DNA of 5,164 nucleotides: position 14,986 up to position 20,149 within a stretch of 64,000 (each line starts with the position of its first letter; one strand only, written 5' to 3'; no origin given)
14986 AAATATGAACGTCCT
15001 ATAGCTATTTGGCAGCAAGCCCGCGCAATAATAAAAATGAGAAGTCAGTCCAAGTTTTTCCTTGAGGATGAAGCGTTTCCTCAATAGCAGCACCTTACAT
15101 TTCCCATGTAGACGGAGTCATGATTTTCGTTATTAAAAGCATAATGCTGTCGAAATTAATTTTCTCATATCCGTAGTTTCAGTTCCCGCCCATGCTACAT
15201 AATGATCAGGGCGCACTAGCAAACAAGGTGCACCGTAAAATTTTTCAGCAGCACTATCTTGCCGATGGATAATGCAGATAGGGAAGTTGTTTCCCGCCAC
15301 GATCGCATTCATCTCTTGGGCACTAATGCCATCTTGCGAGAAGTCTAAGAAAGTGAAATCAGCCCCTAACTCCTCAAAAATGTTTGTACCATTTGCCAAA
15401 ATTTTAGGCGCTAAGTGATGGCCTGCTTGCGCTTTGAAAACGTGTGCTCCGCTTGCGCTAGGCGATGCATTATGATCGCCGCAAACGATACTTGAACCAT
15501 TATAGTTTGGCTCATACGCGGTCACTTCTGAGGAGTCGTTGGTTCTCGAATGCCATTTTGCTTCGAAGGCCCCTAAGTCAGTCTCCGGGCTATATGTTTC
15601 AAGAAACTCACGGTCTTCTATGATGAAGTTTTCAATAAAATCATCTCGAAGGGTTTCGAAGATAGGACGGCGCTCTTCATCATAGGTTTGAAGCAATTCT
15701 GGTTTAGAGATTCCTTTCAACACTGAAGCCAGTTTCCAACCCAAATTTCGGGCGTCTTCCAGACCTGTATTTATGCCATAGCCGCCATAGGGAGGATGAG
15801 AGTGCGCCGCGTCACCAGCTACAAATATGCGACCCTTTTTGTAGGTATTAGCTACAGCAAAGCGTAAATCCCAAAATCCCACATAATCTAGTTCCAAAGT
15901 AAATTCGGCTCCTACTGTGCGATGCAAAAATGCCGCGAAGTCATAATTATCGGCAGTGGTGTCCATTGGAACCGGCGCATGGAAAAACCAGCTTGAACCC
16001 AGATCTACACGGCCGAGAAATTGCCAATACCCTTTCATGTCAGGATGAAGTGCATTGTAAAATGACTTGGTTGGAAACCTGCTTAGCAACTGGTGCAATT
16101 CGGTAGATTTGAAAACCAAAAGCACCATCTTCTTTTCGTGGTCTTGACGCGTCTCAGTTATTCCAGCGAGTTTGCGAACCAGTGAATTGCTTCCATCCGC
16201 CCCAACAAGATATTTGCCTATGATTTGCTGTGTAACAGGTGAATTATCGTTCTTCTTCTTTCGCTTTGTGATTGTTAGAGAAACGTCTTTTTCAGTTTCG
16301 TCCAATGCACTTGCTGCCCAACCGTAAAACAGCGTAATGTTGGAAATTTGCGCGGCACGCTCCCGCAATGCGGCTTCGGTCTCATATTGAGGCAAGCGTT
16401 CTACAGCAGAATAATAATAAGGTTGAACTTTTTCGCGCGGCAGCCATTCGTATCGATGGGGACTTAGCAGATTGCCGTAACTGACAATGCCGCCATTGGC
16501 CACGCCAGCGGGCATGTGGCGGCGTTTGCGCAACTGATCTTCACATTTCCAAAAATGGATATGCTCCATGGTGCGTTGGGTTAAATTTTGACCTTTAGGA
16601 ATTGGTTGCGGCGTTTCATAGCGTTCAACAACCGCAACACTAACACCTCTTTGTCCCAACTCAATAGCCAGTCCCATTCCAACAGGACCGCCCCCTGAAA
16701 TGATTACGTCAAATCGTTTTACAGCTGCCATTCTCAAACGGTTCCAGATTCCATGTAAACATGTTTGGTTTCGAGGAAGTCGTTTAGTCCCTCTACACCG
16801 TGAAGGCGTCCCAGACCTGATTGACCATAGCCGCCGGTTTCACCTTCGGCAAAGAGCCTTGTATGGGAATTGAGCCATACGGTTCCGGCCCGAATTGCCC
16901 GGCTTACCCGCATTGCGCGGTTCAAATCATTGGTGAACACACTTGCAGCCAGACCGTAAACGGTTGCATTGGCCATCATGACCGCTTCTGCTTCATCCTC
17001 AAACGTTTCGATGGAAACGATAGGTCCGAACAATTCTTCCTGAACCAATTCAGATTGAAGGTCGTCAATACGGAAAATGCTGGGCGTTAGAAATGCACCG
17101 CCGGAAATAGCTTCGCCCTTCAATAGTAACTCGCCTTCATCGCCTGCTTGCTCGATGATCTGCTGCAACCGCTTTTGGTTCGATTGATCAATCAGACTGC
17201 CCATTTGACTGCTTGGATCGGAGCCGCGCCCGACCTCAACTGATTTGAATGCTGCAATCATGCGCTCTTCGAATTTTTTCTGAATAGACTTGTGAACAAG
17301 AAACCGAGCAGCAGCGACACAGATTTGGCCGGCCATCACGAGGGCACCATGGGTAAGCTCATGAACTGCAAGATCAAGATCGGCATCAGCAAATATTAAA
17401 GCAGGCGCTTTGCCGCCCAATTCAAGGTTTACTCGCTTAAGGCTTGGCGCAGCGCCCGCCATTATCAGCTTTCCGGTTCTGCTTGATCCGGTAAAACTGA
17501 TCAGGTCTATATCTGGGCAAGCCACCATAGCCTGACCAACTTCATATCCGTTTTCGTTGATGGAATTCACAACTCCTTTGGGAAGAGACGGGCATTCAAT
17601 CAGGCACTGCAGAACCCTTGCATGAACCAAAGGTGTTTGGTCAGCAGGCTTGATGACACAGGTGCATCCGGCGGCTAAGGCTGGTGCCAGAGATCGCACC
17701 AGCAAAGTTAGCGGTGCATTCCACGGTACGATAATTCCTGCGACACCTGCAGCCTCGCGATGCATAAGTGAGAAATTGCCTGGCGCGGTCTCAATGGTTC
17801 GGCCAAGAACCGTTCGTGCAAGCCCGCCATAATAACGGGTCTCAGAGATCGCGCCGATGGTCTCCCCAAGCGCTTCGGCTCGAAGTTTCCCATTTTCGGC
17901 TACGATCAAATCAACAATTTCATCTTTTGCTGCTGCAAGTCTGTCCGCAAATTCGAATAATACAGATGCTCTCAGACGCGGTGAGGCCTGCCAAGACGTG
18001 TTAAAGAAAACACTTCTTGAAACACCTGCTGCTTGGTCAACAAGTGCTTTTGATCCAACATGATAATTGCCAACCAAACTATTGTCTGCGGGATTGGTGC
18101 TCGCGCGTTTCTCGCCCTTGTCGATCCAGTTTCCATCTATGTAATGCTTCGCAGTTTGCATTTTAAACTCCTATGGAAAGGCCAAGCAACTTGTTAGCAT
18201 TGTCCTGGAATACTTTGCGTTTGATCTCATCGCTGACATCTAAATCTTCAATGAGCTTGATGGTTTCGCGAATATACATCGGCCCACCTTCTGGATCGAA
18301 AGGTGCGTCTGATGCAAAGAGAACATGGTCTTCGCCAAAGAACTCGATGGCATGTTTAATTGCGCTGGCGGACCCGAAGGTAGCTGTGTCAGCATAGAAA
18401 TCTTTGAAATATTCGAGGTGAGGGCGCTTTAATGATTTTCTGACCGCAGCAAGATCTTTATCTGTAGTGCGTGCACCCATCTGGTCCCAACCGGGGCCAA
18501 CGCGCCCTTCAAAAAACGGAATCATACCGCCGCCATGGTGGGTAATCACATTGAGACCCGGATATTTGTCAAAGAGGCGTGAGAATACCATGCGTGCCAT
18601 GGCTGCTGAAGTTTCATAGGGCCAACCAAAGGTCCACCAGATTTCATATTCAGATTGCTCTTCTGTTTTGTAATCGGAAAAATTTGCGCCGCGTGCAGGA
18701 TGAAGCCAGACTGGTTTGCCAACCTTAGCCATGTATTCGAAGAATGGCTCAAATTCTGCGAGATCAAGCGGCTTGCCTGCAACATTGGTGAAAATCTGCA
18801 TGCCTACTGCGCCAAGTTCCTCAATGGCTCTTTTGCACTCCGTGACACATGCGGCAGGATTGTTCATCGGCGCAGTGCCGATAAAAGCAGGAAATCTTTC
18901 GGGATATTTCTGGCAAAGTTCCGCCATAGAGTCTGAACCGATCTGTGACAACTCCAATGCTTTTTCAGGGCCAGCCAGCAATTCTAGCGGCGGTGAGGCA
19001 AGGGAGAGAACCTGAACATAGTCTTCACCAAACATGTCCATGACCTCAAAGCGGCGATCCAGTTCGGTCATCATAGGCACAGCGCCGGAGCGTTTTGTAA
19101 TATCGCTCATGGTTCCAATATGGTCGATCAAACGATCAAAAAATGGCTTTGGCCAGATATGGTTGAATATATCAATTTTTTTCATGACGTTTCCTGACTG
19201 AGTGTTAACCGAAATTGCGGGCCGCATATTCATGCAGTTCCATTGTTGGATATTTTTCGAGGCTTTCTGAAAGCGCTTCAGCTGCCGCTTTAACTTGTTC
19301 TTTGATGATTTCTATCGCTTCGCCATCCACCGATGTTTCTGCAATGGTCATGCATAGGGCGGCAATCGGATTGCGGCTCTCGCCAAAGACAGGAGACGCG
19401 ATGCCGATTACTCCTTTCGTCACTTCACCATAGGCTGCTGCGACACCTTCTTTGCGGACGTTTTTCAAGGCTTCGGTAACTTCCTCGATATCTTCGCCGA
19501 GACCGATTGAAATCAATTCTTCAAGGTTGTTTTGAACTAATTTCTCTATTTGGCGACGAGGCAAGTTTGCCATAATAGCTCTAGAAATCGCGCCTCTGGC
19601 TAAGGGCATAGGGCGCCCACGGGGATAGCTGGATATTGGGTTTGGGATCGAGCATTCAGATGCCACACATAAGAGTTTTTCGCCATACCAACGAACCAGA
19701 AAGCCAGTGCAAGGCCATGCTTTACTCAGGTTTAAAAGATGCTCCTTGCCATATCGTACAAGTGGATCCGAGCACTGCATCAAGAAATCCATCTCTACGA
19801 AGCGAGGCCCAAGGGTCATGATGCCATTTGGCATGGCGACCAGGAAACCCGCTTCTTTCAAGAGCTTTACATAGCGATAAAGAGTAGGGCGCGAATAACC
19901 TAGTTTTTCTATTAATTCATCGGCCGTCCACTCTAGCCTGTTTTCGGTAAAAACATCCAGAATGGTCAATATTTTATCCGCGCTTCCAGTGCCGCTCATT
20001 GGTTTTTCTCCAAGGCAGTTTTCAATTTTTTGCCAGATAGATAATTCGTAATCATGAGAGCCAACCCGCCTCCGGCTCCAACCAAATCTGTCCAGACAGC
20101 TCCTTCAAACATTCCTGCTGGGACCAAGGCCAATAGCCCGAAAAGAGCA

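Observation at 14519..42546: ~28-kb genomic island inserted in the 5' end of dusA, bounded by a perfect 27-bp direct repeat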

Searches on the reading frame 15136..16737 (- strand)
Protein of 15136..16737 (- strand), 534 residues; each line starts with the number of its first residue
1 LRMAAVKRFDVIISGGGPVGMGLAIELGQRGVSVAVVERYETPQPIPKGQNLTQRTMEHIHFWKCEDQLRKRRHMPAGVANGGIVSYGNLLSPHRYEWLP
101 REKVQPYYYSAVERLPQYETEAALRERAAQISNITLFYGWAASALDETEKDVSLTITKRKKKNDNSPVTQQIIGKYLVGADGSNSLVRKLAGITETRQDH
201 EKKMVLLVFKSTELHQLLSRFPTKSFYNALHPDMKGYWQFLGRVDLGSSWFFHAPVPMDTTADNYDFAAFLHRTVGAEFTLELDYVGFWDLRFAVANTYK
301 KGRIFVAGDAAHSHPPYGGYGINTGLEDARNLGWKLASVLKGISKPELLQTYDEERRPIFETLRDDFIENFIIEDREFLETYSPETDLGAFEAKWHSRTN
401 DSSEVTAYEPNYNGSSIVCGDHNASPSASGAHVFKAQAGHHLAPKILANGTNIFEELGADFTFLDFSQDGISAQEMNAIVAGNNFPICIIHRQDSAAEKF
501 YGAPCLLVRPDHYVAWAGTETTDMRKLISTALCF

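Call 10: search_protein_families(library=pfam, proteins=[window:15136-16737:-])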
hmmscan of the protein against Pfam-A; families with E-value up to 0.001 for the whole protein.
window:15136-16737:- (534 aa): 3 families
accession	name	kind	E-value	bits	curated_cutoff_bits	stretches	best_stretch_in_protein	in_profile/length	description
PF01494.25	FAD_binding_3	-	1.9e-60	205.4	22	1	9-363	2-345/349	FAD binding domain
PF21274.3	Rng_hyd_C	-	8.1e-08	32.9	27.5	1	449-526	18-95/107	Aromatic-ring hydroxylase, C-terminal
PF01266.30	DAO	-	3.9e-05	23.8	27.9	1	10-63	1-49/353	FAD dependent oxidoreductase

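Call 53: search_protein_families(library=ncbifam, proteins=[window:15136-16737:-], max_evalue=0.00001)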
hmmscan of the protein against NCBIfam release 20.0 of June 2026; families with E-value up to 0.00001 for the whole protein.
window:15136-16737:- (534 aa): 55 families (the best 25 are shown)
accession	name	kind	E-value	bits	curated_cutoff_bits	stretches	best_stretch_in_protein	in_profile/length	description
NF004780.0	PRK06126.1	subfamily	7e-93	311.8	445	1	4-530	4-542/552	hypothetical protein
NF004832.0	PRK06184.1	subfamily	2.8e-57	194.6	476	1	5-525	3-492/506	hypothetical protein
NF004829.0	PRK06183.1-3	subfamily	1.4e-51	175.8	390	2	290-530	276-507/520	bifunctional 3-(3-hydroxy-phenyl)propionate/3-hydroxycinnamic acid hydroxylase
NF006092.0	PRK08244.1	equivalog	5.8e-49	167.1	644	1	9-363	3-333/494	monooxygenase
NF033145.1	rif_monoox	equivalog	3.4e-43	148.2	800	1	9-362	1-329/472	rifampin monooxygenase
NF046069.1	AkvoneHdxseRdmE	equivalog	4.9e-41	141.1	700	1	11-531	1-515/521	aklavinone 12-hydroxylase RdmE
NF005303.0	PRK06834.1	subfamily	5.7e-41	140.6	625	1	9-361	4-324/488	hypothetical protein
NF006002.0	PRK08132.1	subfamily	6.1e-41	140.4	416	2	273-524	272-539/552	FAD-dependent oxidoreductase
NF004831.0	PRK06183.1-5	equivalog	3.5e-40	138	546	1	117-360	109-339/568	bifunctional 3-(3-hydroxy-phenyl)propionate/3-hydroxycinnamic acid hydroxylase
NF046068.1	AkvoneHdxseDnrF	equivalog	3.8e-40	138.1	650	1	11-370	1-356/439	aklavinone 12-hydroxylase DnrF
NF045577.1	FAD_mono_MbnF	equivalog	5.3e-37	127.6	800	1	6-530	2-522/531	methanobactin biosynthesis FAD monooxygenase MbnF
NF006144.0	PRK08294.1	subfamily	3.8e-30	104.8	560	1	297-365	335-403/637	phenol 2-monooxygenase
NF004828.0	PRK06183.1-2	equivalog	3.5e-29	101.6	853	2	294-358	274-338/568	bifunctional 3-(3-hydroxy-phenyl)propionate/3-hydroxycinnamic acid hydroxylase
NF000343.1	rif_mono_Iri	exception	4.1e-29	101.9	950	1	294-363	263-332/479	rifampin monooxygenase Iri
TIGR01988.1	Ubi-OHases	subfamily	2e-26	92.7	224.65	1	121-358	110-337/387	ubiquinone biosynthesis hydroxylase, UbiH/UbiF/VisC/COQ6 family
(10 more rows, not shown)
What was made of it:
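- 15133..19233 (-): Cargo: FAD aromatic-ring hydroxylase, aldehyde dehydrogenase, Amidohydro_2 (decarboxylase/hydrolase-like). calls 10, 53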

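Call 81: search_protein_families(library=pfam, proteins=[L180:11782-11967:-, L179:2927-3868:-])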
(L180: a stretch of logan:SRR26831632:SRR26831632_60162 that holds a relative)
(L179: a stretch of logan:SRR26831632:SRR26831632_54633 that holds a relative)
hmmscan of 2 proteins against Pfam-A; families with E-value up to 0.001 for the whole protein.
L180:11782-11967:- (62 aa): 0 families

L179:2927-3868:- (314 aa): 3 families
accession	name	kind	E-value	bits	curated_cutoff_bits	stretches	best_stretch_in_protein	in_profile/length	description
PF13417.12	GST_N_3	-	1.6e-12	48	22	1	11-84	2-74/75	Glutathione S-transferase, N-terminal domain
PF13409.12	GST_N_2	-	3.2e-08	34.5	25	1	16-78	2-68/70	Glutathione S-transferase, N-terminal domain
PF13410.11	GST_C_2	-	3.4e-06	27.5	24.9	1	152-214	6-66/69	Glutathione S-transferase, C-terminal domain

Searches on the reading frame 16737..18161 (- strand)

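Call 10: search_protein_families(library=pfam, proteins=[window:16737-18161:-])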
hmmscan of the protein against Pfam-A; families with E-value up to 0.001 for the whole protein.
window:16737-18161:- (475 aa): 1 family
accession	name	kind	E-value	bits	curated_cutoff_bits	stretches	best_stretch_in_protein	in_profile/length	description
PF00171.27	Aldedh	-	5.8e-139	464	23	1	12-468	1-461/461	Aldehyde dehydrogenase family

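Call 53: search_protein_families(library=ncbifam, proteins=[window:16737-18161:-], max_evalue=0.00001)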
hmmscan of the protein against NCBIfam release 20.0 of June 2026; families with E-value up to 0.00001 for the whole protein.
window:16737-18161:- (475 aa): 43 families (the best 25 are shown)
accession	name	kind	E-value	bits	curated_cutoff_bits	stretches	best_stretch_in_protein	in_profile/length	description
NF010000.0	PRK13473.1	subfamily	3.2e-118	395.4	615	1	4-471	3-473/475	aminobutyraldehyde dehydrogenase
TIGR01804.1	BADH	equivalog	1.2e-110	370.2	668.6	1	7-466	1-467/467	betaine-aldehyde dehydrogenase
NF009725.0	PRK13252.1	equivalog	1e-101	340.8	593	1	2-473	5-482/488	betaine-aldehyde dehydrogenase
TIGR02299.1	HpaE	equivalog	1e-100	337.7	638.35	1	5-472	2-478/488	5-carboxymethyl-2-hydroxymuconate semialdehyde dehydrogenase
NF006916.0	PRK09407.1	equivalog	8.8e-100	334.8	521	1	13-469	30-491/526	succinic semialdehyde dehydrogenase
TIGR01780.1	SSADH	subfamily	2.6e-98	329.8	646.35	1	22-466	2-448/448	succinate-semialdehyde dehydrogenase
NF045735.1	PaDhStyDPseudo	equivalog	2e-96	323.6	850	1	6-469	5-480/483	phenylacetaldehyde dehydrogenase StyD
TIGR03216.1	OH_muco_semi_DH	equivalog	1.6e-95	320.5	693.25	1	5-470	2-479/481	2-hydroxymuconic semialdehyde dehydrogenase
NF007497.0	PRK10090.1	equivalog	1.9e-95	320.4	500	1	2-472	5-479/480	aldehyde dehydrogenase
NF052305.1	DioxValDhHalo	equivalog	1.3e-92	311.3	750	1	2-470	3-481/483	2,5-dioxovalerate dehydrogenase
NF045736.1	PaDhStyDRhodo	equivalog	3e-91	306.4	800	1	4-468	3-475/479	phenylacetaldehyde dehydrogenase StyD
NF007352.0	PRK09847.1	equivalog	4.6e-91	305.8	850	1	6-470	22-491/495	aldehyde dehydrogenase PuuC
NF042993.1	AlphKGSA_gudD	equivalog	8.6e-89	298.5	770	1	2-434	2-442/481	alpha-ketoglutaric semialdehyde dehydrogenase GucD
TIGR03374.1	ABALDH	equivalog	6e-86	289.1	909.3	1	5-469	3-470/472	aminobutyraldehyde dehydrogenase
TIGR04284.1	aldehy_Rv0768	hypoth_equivalog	1.1e-85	288.4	775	1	6-468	3-476/480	aldehyde dehydrogenase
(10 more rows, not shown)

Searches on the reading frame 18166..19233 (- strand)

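Call 10: search_protein_families(library=pfam, proteins=[window:18166-19233:-])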
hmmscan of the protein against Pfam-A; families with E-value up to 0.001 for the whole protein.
window:18166-19233:- (356 aa): 1 family
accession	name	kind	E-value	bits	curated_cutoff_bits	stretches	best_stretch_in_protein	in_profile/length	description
PF04909.20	Amidohydro_2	-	6.6e-38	131.6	26.4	1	20-352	1-289/289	Amidohydrolase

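Call 53: search_protein_families(library=ncbifam, proteins=[window:18166-19233:-], max_evalue=0.00001)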
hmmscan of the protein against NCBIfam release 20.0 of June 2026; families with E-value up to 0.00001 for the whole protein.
window:18166-19233:- (356 aa): 0 families

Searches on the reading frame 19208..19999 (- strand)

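Call 10: search_protein_families(library=pfam, proteins=[window:19208-19999:-])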
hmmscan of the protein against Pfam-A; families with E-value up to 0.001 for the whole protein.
window:19208-19999:- (264 aa): 5 families
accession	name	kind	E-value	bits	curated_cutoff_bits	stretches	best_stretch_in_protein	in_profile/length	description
PF01614.24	IclR_C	-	1.5e-16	60.9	24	1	125-244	54-173/174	Bacterial transcriptional regulator IclR C-terminal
PF09339.16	HTH_IclR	-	1.2e-09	38.2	22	1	6-54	1-49/52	IclR helix-turn-helix domain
PF08279.18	HTH_11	-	5.3e-08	33.1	25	1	11-54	3-46/55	HTH domain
PF12840.13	HTH_20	-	9.5e-05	22.7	27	1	23-53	18-48/51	Helix-turn-helix domain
PF13412.12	HTH_24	-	0.00059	19.8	21.9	0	25-53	19-47/48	Winged helix-turn-helix DNA-binding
